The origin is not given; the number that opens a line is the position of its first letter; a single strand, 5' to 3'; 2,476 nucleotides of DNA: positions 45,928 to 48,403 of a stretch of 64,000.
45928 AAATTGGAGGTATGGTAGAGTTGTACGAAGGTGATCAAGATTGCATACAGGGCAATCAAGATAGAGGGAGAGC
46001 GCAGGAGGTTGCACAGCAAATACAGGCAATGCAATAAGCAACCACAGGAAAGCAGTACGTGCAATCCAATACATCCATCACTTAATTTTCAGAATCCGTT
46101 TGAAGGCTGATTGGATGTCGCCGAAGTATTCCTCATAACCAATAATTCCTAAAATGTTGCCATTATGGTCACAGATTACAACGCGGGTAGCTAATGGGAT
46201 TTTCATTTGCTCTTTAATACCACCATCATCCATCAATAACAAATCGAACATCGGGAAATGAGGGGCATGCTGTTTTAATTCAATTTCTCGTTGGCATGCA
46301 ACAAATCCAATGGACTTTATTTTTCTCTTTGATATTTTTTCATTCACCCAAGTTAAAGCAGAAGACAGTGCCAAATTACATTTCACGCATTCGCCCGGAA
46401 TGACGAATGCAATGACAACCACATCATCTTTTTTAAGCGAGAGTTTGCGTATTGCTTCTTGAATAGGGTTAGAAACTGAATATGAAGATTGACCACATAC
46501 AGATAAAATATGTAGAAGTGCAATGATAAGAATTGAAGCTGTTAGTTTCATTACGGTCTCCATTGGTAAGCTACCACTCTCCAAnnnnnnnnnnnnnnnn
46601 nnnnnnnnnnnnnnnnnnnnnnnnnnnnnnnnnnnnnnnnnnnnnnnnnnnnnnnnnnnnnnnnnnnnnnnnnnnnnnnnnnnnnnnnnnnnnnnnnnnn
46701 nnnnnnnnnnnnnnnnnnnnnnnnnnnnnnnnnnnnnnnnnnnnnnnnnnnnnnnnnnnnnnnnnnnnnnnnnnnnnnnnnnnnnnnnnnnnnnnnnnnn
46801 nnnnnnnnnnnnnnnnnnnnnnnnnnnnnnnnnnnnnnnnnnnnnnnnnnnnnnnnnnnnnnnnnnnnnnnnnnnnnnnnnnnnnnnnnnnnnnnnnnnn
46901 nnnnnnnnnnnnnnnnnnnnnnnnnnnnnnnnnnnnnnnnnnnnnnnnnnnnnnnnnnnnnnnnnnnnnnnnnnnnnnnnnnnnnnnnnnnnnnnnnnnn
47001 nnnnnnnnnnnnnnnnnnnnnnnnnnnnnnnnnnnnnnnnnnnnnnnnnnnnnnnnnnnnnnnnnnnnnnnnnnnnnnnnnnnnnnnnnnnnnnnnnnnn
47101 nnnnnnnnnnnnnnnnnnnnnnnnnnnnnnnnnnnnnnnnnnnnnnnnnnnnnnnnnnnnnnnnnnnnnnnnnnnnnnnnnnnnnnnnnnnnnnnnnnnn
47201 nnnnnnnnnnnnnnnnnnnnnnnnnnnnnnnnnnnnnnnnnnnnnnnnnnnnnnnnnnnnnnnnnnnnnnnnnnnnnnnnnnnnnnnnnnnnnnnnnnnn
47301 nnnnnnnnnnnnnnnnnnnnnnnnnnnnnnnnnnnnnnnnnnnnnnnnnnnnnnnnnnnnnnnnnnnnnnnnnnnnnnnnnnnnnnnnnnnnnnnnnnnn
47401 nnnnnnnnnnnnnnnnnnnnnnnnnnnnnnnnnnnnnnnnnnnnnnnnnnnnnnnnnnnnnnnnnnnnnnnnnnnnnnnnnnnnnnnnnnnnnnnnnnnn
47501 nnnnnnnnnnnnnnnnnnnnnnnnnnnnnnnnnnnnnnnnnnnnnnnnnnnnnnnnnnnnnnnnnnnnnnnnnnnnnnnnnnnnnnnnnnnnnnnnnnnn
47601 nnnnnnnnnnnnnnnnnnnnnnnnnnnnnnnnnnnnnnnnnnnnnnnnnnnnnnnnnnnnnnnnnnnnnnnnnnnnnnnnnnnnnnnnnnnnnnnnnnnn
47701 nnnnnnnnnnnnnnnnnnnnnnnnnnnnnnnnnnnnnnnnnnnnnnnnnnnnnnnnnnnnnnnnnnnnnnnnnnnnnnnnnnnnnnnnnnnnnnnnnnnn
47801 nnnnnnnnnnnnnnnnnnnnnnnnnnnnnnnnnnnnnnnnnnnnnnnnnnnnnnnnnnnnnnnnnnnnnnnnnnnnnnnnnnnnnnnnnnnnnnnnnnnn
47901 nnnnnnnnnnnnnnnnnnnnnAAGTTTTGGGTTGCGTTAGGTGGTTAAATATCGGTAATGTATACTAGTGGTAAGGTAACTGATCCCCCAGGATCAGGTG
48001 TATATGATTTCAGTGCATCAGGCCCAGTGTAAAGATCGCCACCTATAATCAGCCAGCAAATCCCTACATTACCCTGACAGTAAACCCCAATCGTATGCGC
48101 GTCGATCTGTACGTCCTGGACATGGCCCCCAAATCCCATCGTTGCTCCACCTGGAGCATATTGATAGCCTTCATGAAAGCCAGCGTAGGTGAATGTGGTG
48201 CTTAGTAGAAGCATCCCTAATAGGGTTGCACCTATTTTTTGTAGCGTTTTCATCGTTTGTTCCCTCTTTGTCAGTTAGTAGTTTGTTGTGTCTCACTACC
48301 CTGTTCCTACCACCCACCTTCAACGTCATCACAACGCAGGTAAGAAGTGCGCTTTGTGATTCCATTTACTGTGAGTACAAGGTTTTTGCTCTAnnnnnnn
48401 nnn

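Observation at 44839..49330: Low-GC island: ECF-type sigma factor followed by four co-oriented secreted or outer-membrane protein genes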

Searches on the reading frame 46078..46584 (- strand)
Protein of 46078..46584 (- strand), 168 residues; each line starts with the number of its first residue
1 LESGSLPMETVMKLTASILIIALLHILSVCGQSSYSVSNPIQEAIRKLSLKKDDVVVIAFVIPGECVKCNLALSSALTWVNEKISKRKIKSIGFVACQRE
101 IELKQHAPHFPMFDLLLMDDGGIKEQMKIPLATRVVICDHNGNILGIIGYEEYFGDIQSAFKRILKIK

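Call 3: search_protein_families(library=pfam, proteins=[window:46078-46584:-], max_evalue=1)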
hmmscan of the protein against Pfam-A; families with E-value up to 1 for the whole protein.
window:46078-46584:- (168 aa): 0 families

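Call 4: search_protein_families(library=ncbifam, proteins=[window:46078-46584:-], max_evalue=1)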
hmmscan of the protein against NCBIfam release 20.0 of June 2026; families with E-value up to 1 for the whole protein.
window:46078-46584:- (168 aa): 1 family
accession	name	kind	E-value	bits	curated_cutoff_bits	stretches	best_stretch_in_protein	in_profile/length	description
NF009028.0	PRK12364.1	equivalog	0.13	10.2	1377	1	40-80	542-581/842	ribonucleoside-diphosphate reductase subunit alpha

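Call 35: search_solved_structures(query=window:46078-46551:-, max_evalue=10, show_alignments=2)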
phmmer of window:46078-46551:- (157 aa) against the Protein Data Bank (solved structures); distinct sequences matched with E-value up to 10: 3.
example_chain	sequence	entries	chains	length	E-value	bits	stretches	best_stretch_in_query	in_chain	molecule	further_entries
3ha9_A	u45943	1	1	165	0.041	17.1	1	104-153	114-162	uncharacterized Thioredoxin-like protein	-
6v8i_BN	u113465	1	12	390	0.91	12.7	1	68-114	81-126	Fiber Upper, gp68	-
9i6q_H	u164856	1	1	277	1.1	12.4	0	42-77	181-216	Heavy chain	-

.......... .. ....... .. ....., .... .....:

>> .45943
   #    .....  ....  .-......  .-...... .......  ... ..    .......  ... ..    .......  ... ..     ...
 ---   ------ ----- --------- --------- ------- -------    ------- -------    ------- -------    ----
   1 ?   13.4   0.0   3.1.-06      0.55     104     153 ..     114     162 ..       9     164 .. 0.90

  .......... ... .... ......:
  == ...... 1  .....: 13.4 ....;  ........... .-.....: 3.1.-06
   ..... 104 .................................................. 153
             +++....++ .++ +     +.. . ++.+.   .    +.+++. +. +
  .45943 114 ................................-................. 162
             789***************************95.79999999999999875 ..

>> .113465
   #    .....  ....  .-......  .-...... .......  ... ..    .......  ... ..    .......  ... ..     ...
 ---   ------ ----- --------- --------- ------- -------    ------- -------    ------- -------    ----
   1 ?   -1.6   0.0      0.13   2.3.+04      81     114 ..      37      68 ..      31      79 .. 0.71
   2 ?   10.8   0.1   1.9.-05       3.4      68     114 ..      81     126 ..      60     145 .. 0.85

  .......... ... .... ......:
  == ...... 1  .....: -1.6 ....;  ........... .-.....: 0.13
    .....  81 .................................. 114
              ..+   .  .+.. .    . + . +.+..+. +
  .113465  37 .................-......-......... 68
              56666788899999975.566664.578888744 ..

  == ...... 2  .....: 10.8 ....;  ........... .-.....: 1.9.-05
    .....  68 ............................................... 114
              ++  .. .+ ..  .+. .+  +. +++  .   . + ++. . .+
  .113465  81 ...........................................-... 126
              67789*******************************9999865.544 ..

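Call 37: search_protein_families(library=padloc, proteins=[window:46078-46551:-], max_evalue=0.1)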
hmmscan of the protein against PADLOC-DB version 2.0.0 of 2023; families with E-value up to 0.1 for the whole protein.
window:46078-46551:- (157 aa): 0 families

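Call 38: find_homologous_proteins(query=window:46078-46551:-, max_evalue=0.001)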
Query window:46078-46551:- (157 aa): 7 proteins with E <= 0.001 among 42 candidates.
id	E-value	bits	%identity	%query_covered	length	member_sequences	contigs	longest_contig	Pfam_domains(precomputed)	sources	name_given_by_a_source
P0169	8.9e-97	339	100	100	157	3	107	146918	-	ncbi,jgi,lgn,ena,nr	ncbi:MAG: hypothetical protein JNJ94_08270 [Chlorobi bacterium]|jgi:hypothetical protein|nr:hypothet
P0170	9.2e-68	245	70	100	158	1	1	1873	-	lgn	-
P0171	1.5e-61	225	64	100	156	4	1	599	-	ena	-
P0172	4.0e-59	217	62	100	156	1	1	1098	-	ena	-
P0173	9.0e-25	105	37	100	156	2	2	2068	-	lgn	-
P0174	6.8e-23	99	38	96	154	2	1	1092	-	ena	-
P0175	7.2e-23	99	40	82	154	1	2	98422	-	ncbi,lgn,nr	ncbi:MAG: hypothetical protein IT211_06755 [Armatimonadetes bacterium]|nr:hypothetical protein [Arma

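Call 39: find_encoding_contigs(protein=P0175, flank=10000, max_places=3)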
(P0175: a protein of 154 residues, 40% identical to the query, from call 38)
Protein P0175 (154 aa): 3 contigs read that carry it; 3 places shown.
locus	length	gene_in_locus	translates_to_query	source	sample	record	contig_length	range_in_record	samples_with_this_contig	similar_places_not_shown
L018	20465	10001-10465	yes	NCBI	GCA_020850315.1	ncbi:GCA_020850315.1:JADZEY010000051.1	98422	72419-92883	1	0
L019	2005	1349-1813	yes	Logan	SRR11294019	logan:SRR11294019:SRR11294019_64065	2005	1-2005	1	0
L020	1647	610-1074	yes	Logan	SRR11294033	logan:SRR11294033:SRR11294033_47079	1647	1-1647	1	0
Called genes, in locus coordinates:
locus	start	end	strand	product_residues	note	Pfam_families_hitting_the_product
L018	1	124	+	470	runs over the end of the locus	PF02335:Cytochrom_C552, PF13435:Cytochrome_C554 (faint), PF22113:Mtrc-MtrF_II-IV_dom (faint), PF14522:Cytochrome_C7 (faint)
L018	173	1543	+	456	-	PF04055:Radical_SAM, PF06969:HemN_C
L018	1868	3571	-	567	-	PF09992:NAGPA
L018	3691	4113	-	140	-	-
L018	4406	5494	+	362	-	-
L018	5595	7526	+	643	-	PF02518:HATPase_c (weak), PF13589:HATPase_c_3, PF01119:DNA_mis_repair, PF08676:MutL_C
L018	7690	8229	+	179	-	PF05263:DUF722 (faint), PF04542:Sigma70_r2 (weak), PF08281:Sigma70_r4_2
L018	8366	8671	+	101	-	-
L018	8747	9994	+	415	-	-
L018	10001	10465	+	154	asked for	-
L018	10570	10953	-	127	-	PF01597:GCV_H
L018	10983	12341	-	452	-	PF00289:Biotin_carb_N, PF02222:ATP-grasp, PF02786:CPSase_L_D2, PF07478:Dala_Dala_lig_C, PF02785:Biotin_carb_C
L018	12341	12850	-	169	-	PF00364:Biotin_lipoyl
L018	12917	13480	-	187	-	PF08207:EFP_N, PF01132:EFP, PF09285:Elong-fact-P_C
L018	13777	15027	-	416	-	PF00871:Acetate_kinase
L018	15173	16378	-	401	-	-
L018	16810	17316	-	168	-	PF14697:Fer4_21 (faint), PF12797:Fer4_2 (faint), PF12837:Fer4_6 (faint), PF13183:Fer4_8 (faint), PF13237:Fer4_10, PF12838:Fer4_7, PF13187:Fer4_9, PF00037:Fer4, +1 more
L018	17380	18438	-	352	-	PF00146:NADHdh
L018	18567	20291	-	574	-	PF00111:Fer2, PF13510:Fer2_4, PF10588:NADH-G_4Fe-4S_3, PF22117:Fer4_Nqo3, PF04879:Molybdop_Fe4S4, PF22151:Fer4_NDSU1 (weak), PF00384:Molybdopterin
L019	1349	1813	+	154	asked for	-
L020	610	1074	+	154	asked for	-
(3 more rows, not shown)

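Call 44: find_related_loci(query=A3, collection=genome_contigs, flank=10000)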
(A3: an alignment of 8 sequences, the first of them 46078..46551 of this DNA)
Query A3 (157 aa) in genome_contigs; peptide patterns used: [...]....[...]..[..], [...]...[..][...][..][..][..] (x = any residue, [..] = any of these).
27 stretches matched a pattern; 1 encode a relative of the query (tblastn E <= 1e-3); 1 distinct loci.
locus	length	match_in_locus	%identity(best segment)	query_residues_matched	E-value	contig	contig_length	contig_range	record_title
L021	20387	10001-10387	40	30-157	6e-30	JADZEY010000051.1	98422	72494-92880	MAG: Armatimonadota bacterium isolate SJ842 c_000000619716, whole genome shotgun sequence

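Call 53: find_related_loci(query=A3, collection=metagenome_contigs, flank=10000)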
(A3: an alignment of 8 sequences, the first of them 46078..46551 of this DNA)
Query A3 (157 aa) in metagenome_contigs; peptide patterns used: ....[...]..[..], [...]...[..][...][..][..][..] (x = any residue, [..] = any of these).
141 stretches matched a pattern, but none encodes a relative of the query by tblastn (E <= 1e-3).

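Call 71: find_encoding_contigs(protein=P0173, flank=3000, max_places=2)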
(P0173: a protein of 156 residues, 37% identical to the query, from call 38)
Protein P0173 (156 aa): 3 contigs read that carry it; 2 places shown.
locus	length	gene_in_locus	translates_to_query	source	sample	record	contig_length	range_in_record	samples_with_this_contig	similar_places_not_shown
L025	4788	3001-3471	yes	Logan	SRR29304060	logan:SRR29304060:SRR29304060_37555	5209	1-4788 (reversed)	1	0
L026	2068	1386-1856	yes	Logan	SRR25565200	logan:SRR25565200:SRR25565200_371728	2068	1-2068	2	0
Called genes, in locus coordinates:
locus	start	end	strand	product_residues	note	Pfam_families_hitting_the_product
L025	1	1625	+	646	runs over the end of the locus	PF02518:HATPase_c (weak), PF13589:HATPase_c_3, PF01119:DNA_mis_repair, PF08676:MutL_C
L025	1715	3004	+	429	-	-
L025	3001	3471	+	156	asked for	-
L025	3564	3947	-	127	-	PF01597:GCV_H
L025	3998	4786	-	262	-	?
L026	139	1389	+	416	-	-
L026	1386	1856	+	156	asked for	-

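Call 72: find_encoding_contigs(protein=P0170, flank=3000, max_places=2)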
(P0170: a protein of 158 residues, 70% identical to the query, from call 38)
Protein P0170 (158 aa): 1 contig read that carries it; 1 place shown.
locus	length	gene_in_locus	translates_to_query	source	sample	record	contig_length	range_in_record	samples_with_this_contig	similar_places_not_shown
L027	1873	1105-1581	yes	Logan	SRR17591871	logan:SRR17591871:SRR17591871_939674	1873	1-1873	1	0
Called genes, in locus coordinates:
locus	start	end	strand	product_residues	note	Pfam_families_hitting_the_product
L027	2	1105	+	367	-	?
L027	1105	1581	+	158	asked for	-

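Call 75: search_solved_structures(query=A3, max_evalue=10, show_alignments=2)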
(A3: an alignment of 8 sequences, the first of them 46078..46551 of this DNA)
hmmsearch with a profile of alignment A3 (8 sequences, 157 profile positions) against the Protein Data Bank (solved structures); distinct sequences matched with E-value up to 10: 6.
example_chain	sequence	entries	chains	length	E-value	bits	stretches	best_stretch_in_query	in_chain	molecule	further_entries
1a8l_A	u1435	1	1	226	0.075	15.8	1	20-82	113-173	PROTEIN DISULFIDE OXIDOREDUCTASE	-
1j08_A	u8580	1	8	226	0.41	13.4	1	23-101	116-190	glutaredoxin-like protein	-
4wp9_A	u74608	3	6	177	0.86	12.4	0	27-73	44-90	Ma1120 | Cyclase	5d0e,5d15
5d0g_A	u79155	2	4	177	1.1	12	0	29-73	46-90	Cyclase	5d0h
4wp3_A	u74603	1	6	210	1.5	11.6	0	29-73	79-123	Ma1120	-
4wp8_A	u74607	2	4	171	1.9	11.3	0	26-73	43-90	Ma1120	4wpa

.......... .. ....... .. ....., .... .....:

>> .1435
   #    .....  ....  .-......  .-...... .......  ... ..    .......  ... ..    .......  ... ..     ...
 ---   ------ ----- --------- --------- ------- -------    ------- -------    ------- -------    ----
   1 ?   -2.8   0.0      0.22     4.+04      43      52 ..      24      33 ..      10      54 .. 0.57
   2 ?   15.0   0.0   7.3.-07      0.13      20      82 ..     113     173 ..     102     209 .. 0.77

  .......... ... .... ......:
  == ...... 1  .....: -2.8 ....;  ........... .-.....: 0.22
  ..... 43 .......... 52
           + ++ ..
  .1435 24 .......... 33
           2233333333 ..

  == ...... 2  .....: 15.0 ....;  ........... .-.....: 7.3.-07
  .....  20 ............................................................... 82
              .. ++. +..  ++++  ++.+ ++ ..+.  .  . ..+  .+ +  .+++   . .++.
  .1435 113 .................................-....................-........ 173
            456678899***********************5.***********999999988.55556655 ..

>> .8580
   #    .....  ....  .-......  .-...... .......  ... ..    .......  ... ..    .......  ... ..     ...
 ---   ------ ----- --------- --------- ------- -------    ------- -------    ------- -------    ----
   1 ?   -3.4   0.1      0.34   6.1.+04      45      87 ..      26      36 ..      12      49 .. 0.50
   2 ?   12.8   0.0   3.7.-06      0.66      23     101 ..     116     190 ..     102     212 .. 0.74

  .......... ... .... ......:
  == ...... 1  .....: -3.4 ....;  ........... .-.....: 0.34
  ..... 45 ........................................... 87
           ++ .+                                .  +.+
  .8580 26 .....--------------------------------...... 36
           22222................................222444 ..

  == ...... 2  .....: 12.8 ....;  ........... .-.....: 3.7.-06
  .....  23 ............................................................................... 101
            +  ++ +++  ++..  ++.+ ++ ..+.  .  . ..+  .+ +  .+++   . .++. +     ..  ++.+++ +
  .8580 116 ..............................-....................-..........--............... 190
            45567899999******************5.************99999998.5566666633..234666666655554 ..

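Call 78: search_dna_similar(query=window:46078-46551:-, collection=plasmids, mode=protein, max_evalue=0.001, max_rows=10)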
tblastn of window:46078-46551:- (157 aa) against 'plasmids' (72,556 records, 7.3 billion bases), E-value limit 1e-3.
No match.

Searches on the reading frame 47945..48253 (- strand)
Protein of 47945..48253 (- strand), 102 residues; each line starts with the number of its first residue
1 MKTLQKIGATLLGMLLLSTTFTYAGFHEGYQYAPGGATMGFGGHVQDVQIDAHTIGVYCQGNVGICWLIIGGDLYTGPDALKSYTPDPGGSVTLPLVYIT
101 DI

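Call 3: search_protein_families(library=pfam, proteins=[window:47945-48253:-], max_evalue=1)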
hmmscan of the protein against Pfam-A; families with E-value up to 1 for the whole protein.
window:47945-48253:- (102 aa): 0 families

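Call 4: search_protein_families(library=ncbifam, proteins=[window:47945-48253:-], max_evalue=1)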
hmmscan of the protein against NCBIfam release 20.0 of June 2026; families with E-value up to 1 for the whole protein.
window:47945-48253:- (102 aa): 0 families

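Call 36: search_solved_structures(query=window:47945-48253:-, max_evalue=10)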
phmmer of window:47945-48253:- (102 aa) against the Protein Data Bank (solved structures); distinct sequences matched with E-value up to 10: 1.
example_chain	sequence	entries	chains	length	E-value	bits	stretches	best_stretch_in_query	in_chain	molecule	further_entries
8d6g_A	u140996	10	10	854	2.7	11.1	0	31-70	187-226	Saxiphilin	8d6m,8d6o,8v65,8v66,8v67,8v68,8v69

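Call 37: search_protein_families(library=padloc, proteins=[window:47945-48253:-], max_evalue=0.1)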
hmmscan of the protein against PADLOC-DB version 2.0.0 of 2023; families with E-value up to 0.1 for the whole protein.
window:47945-48253:- (102 aa): 0 families
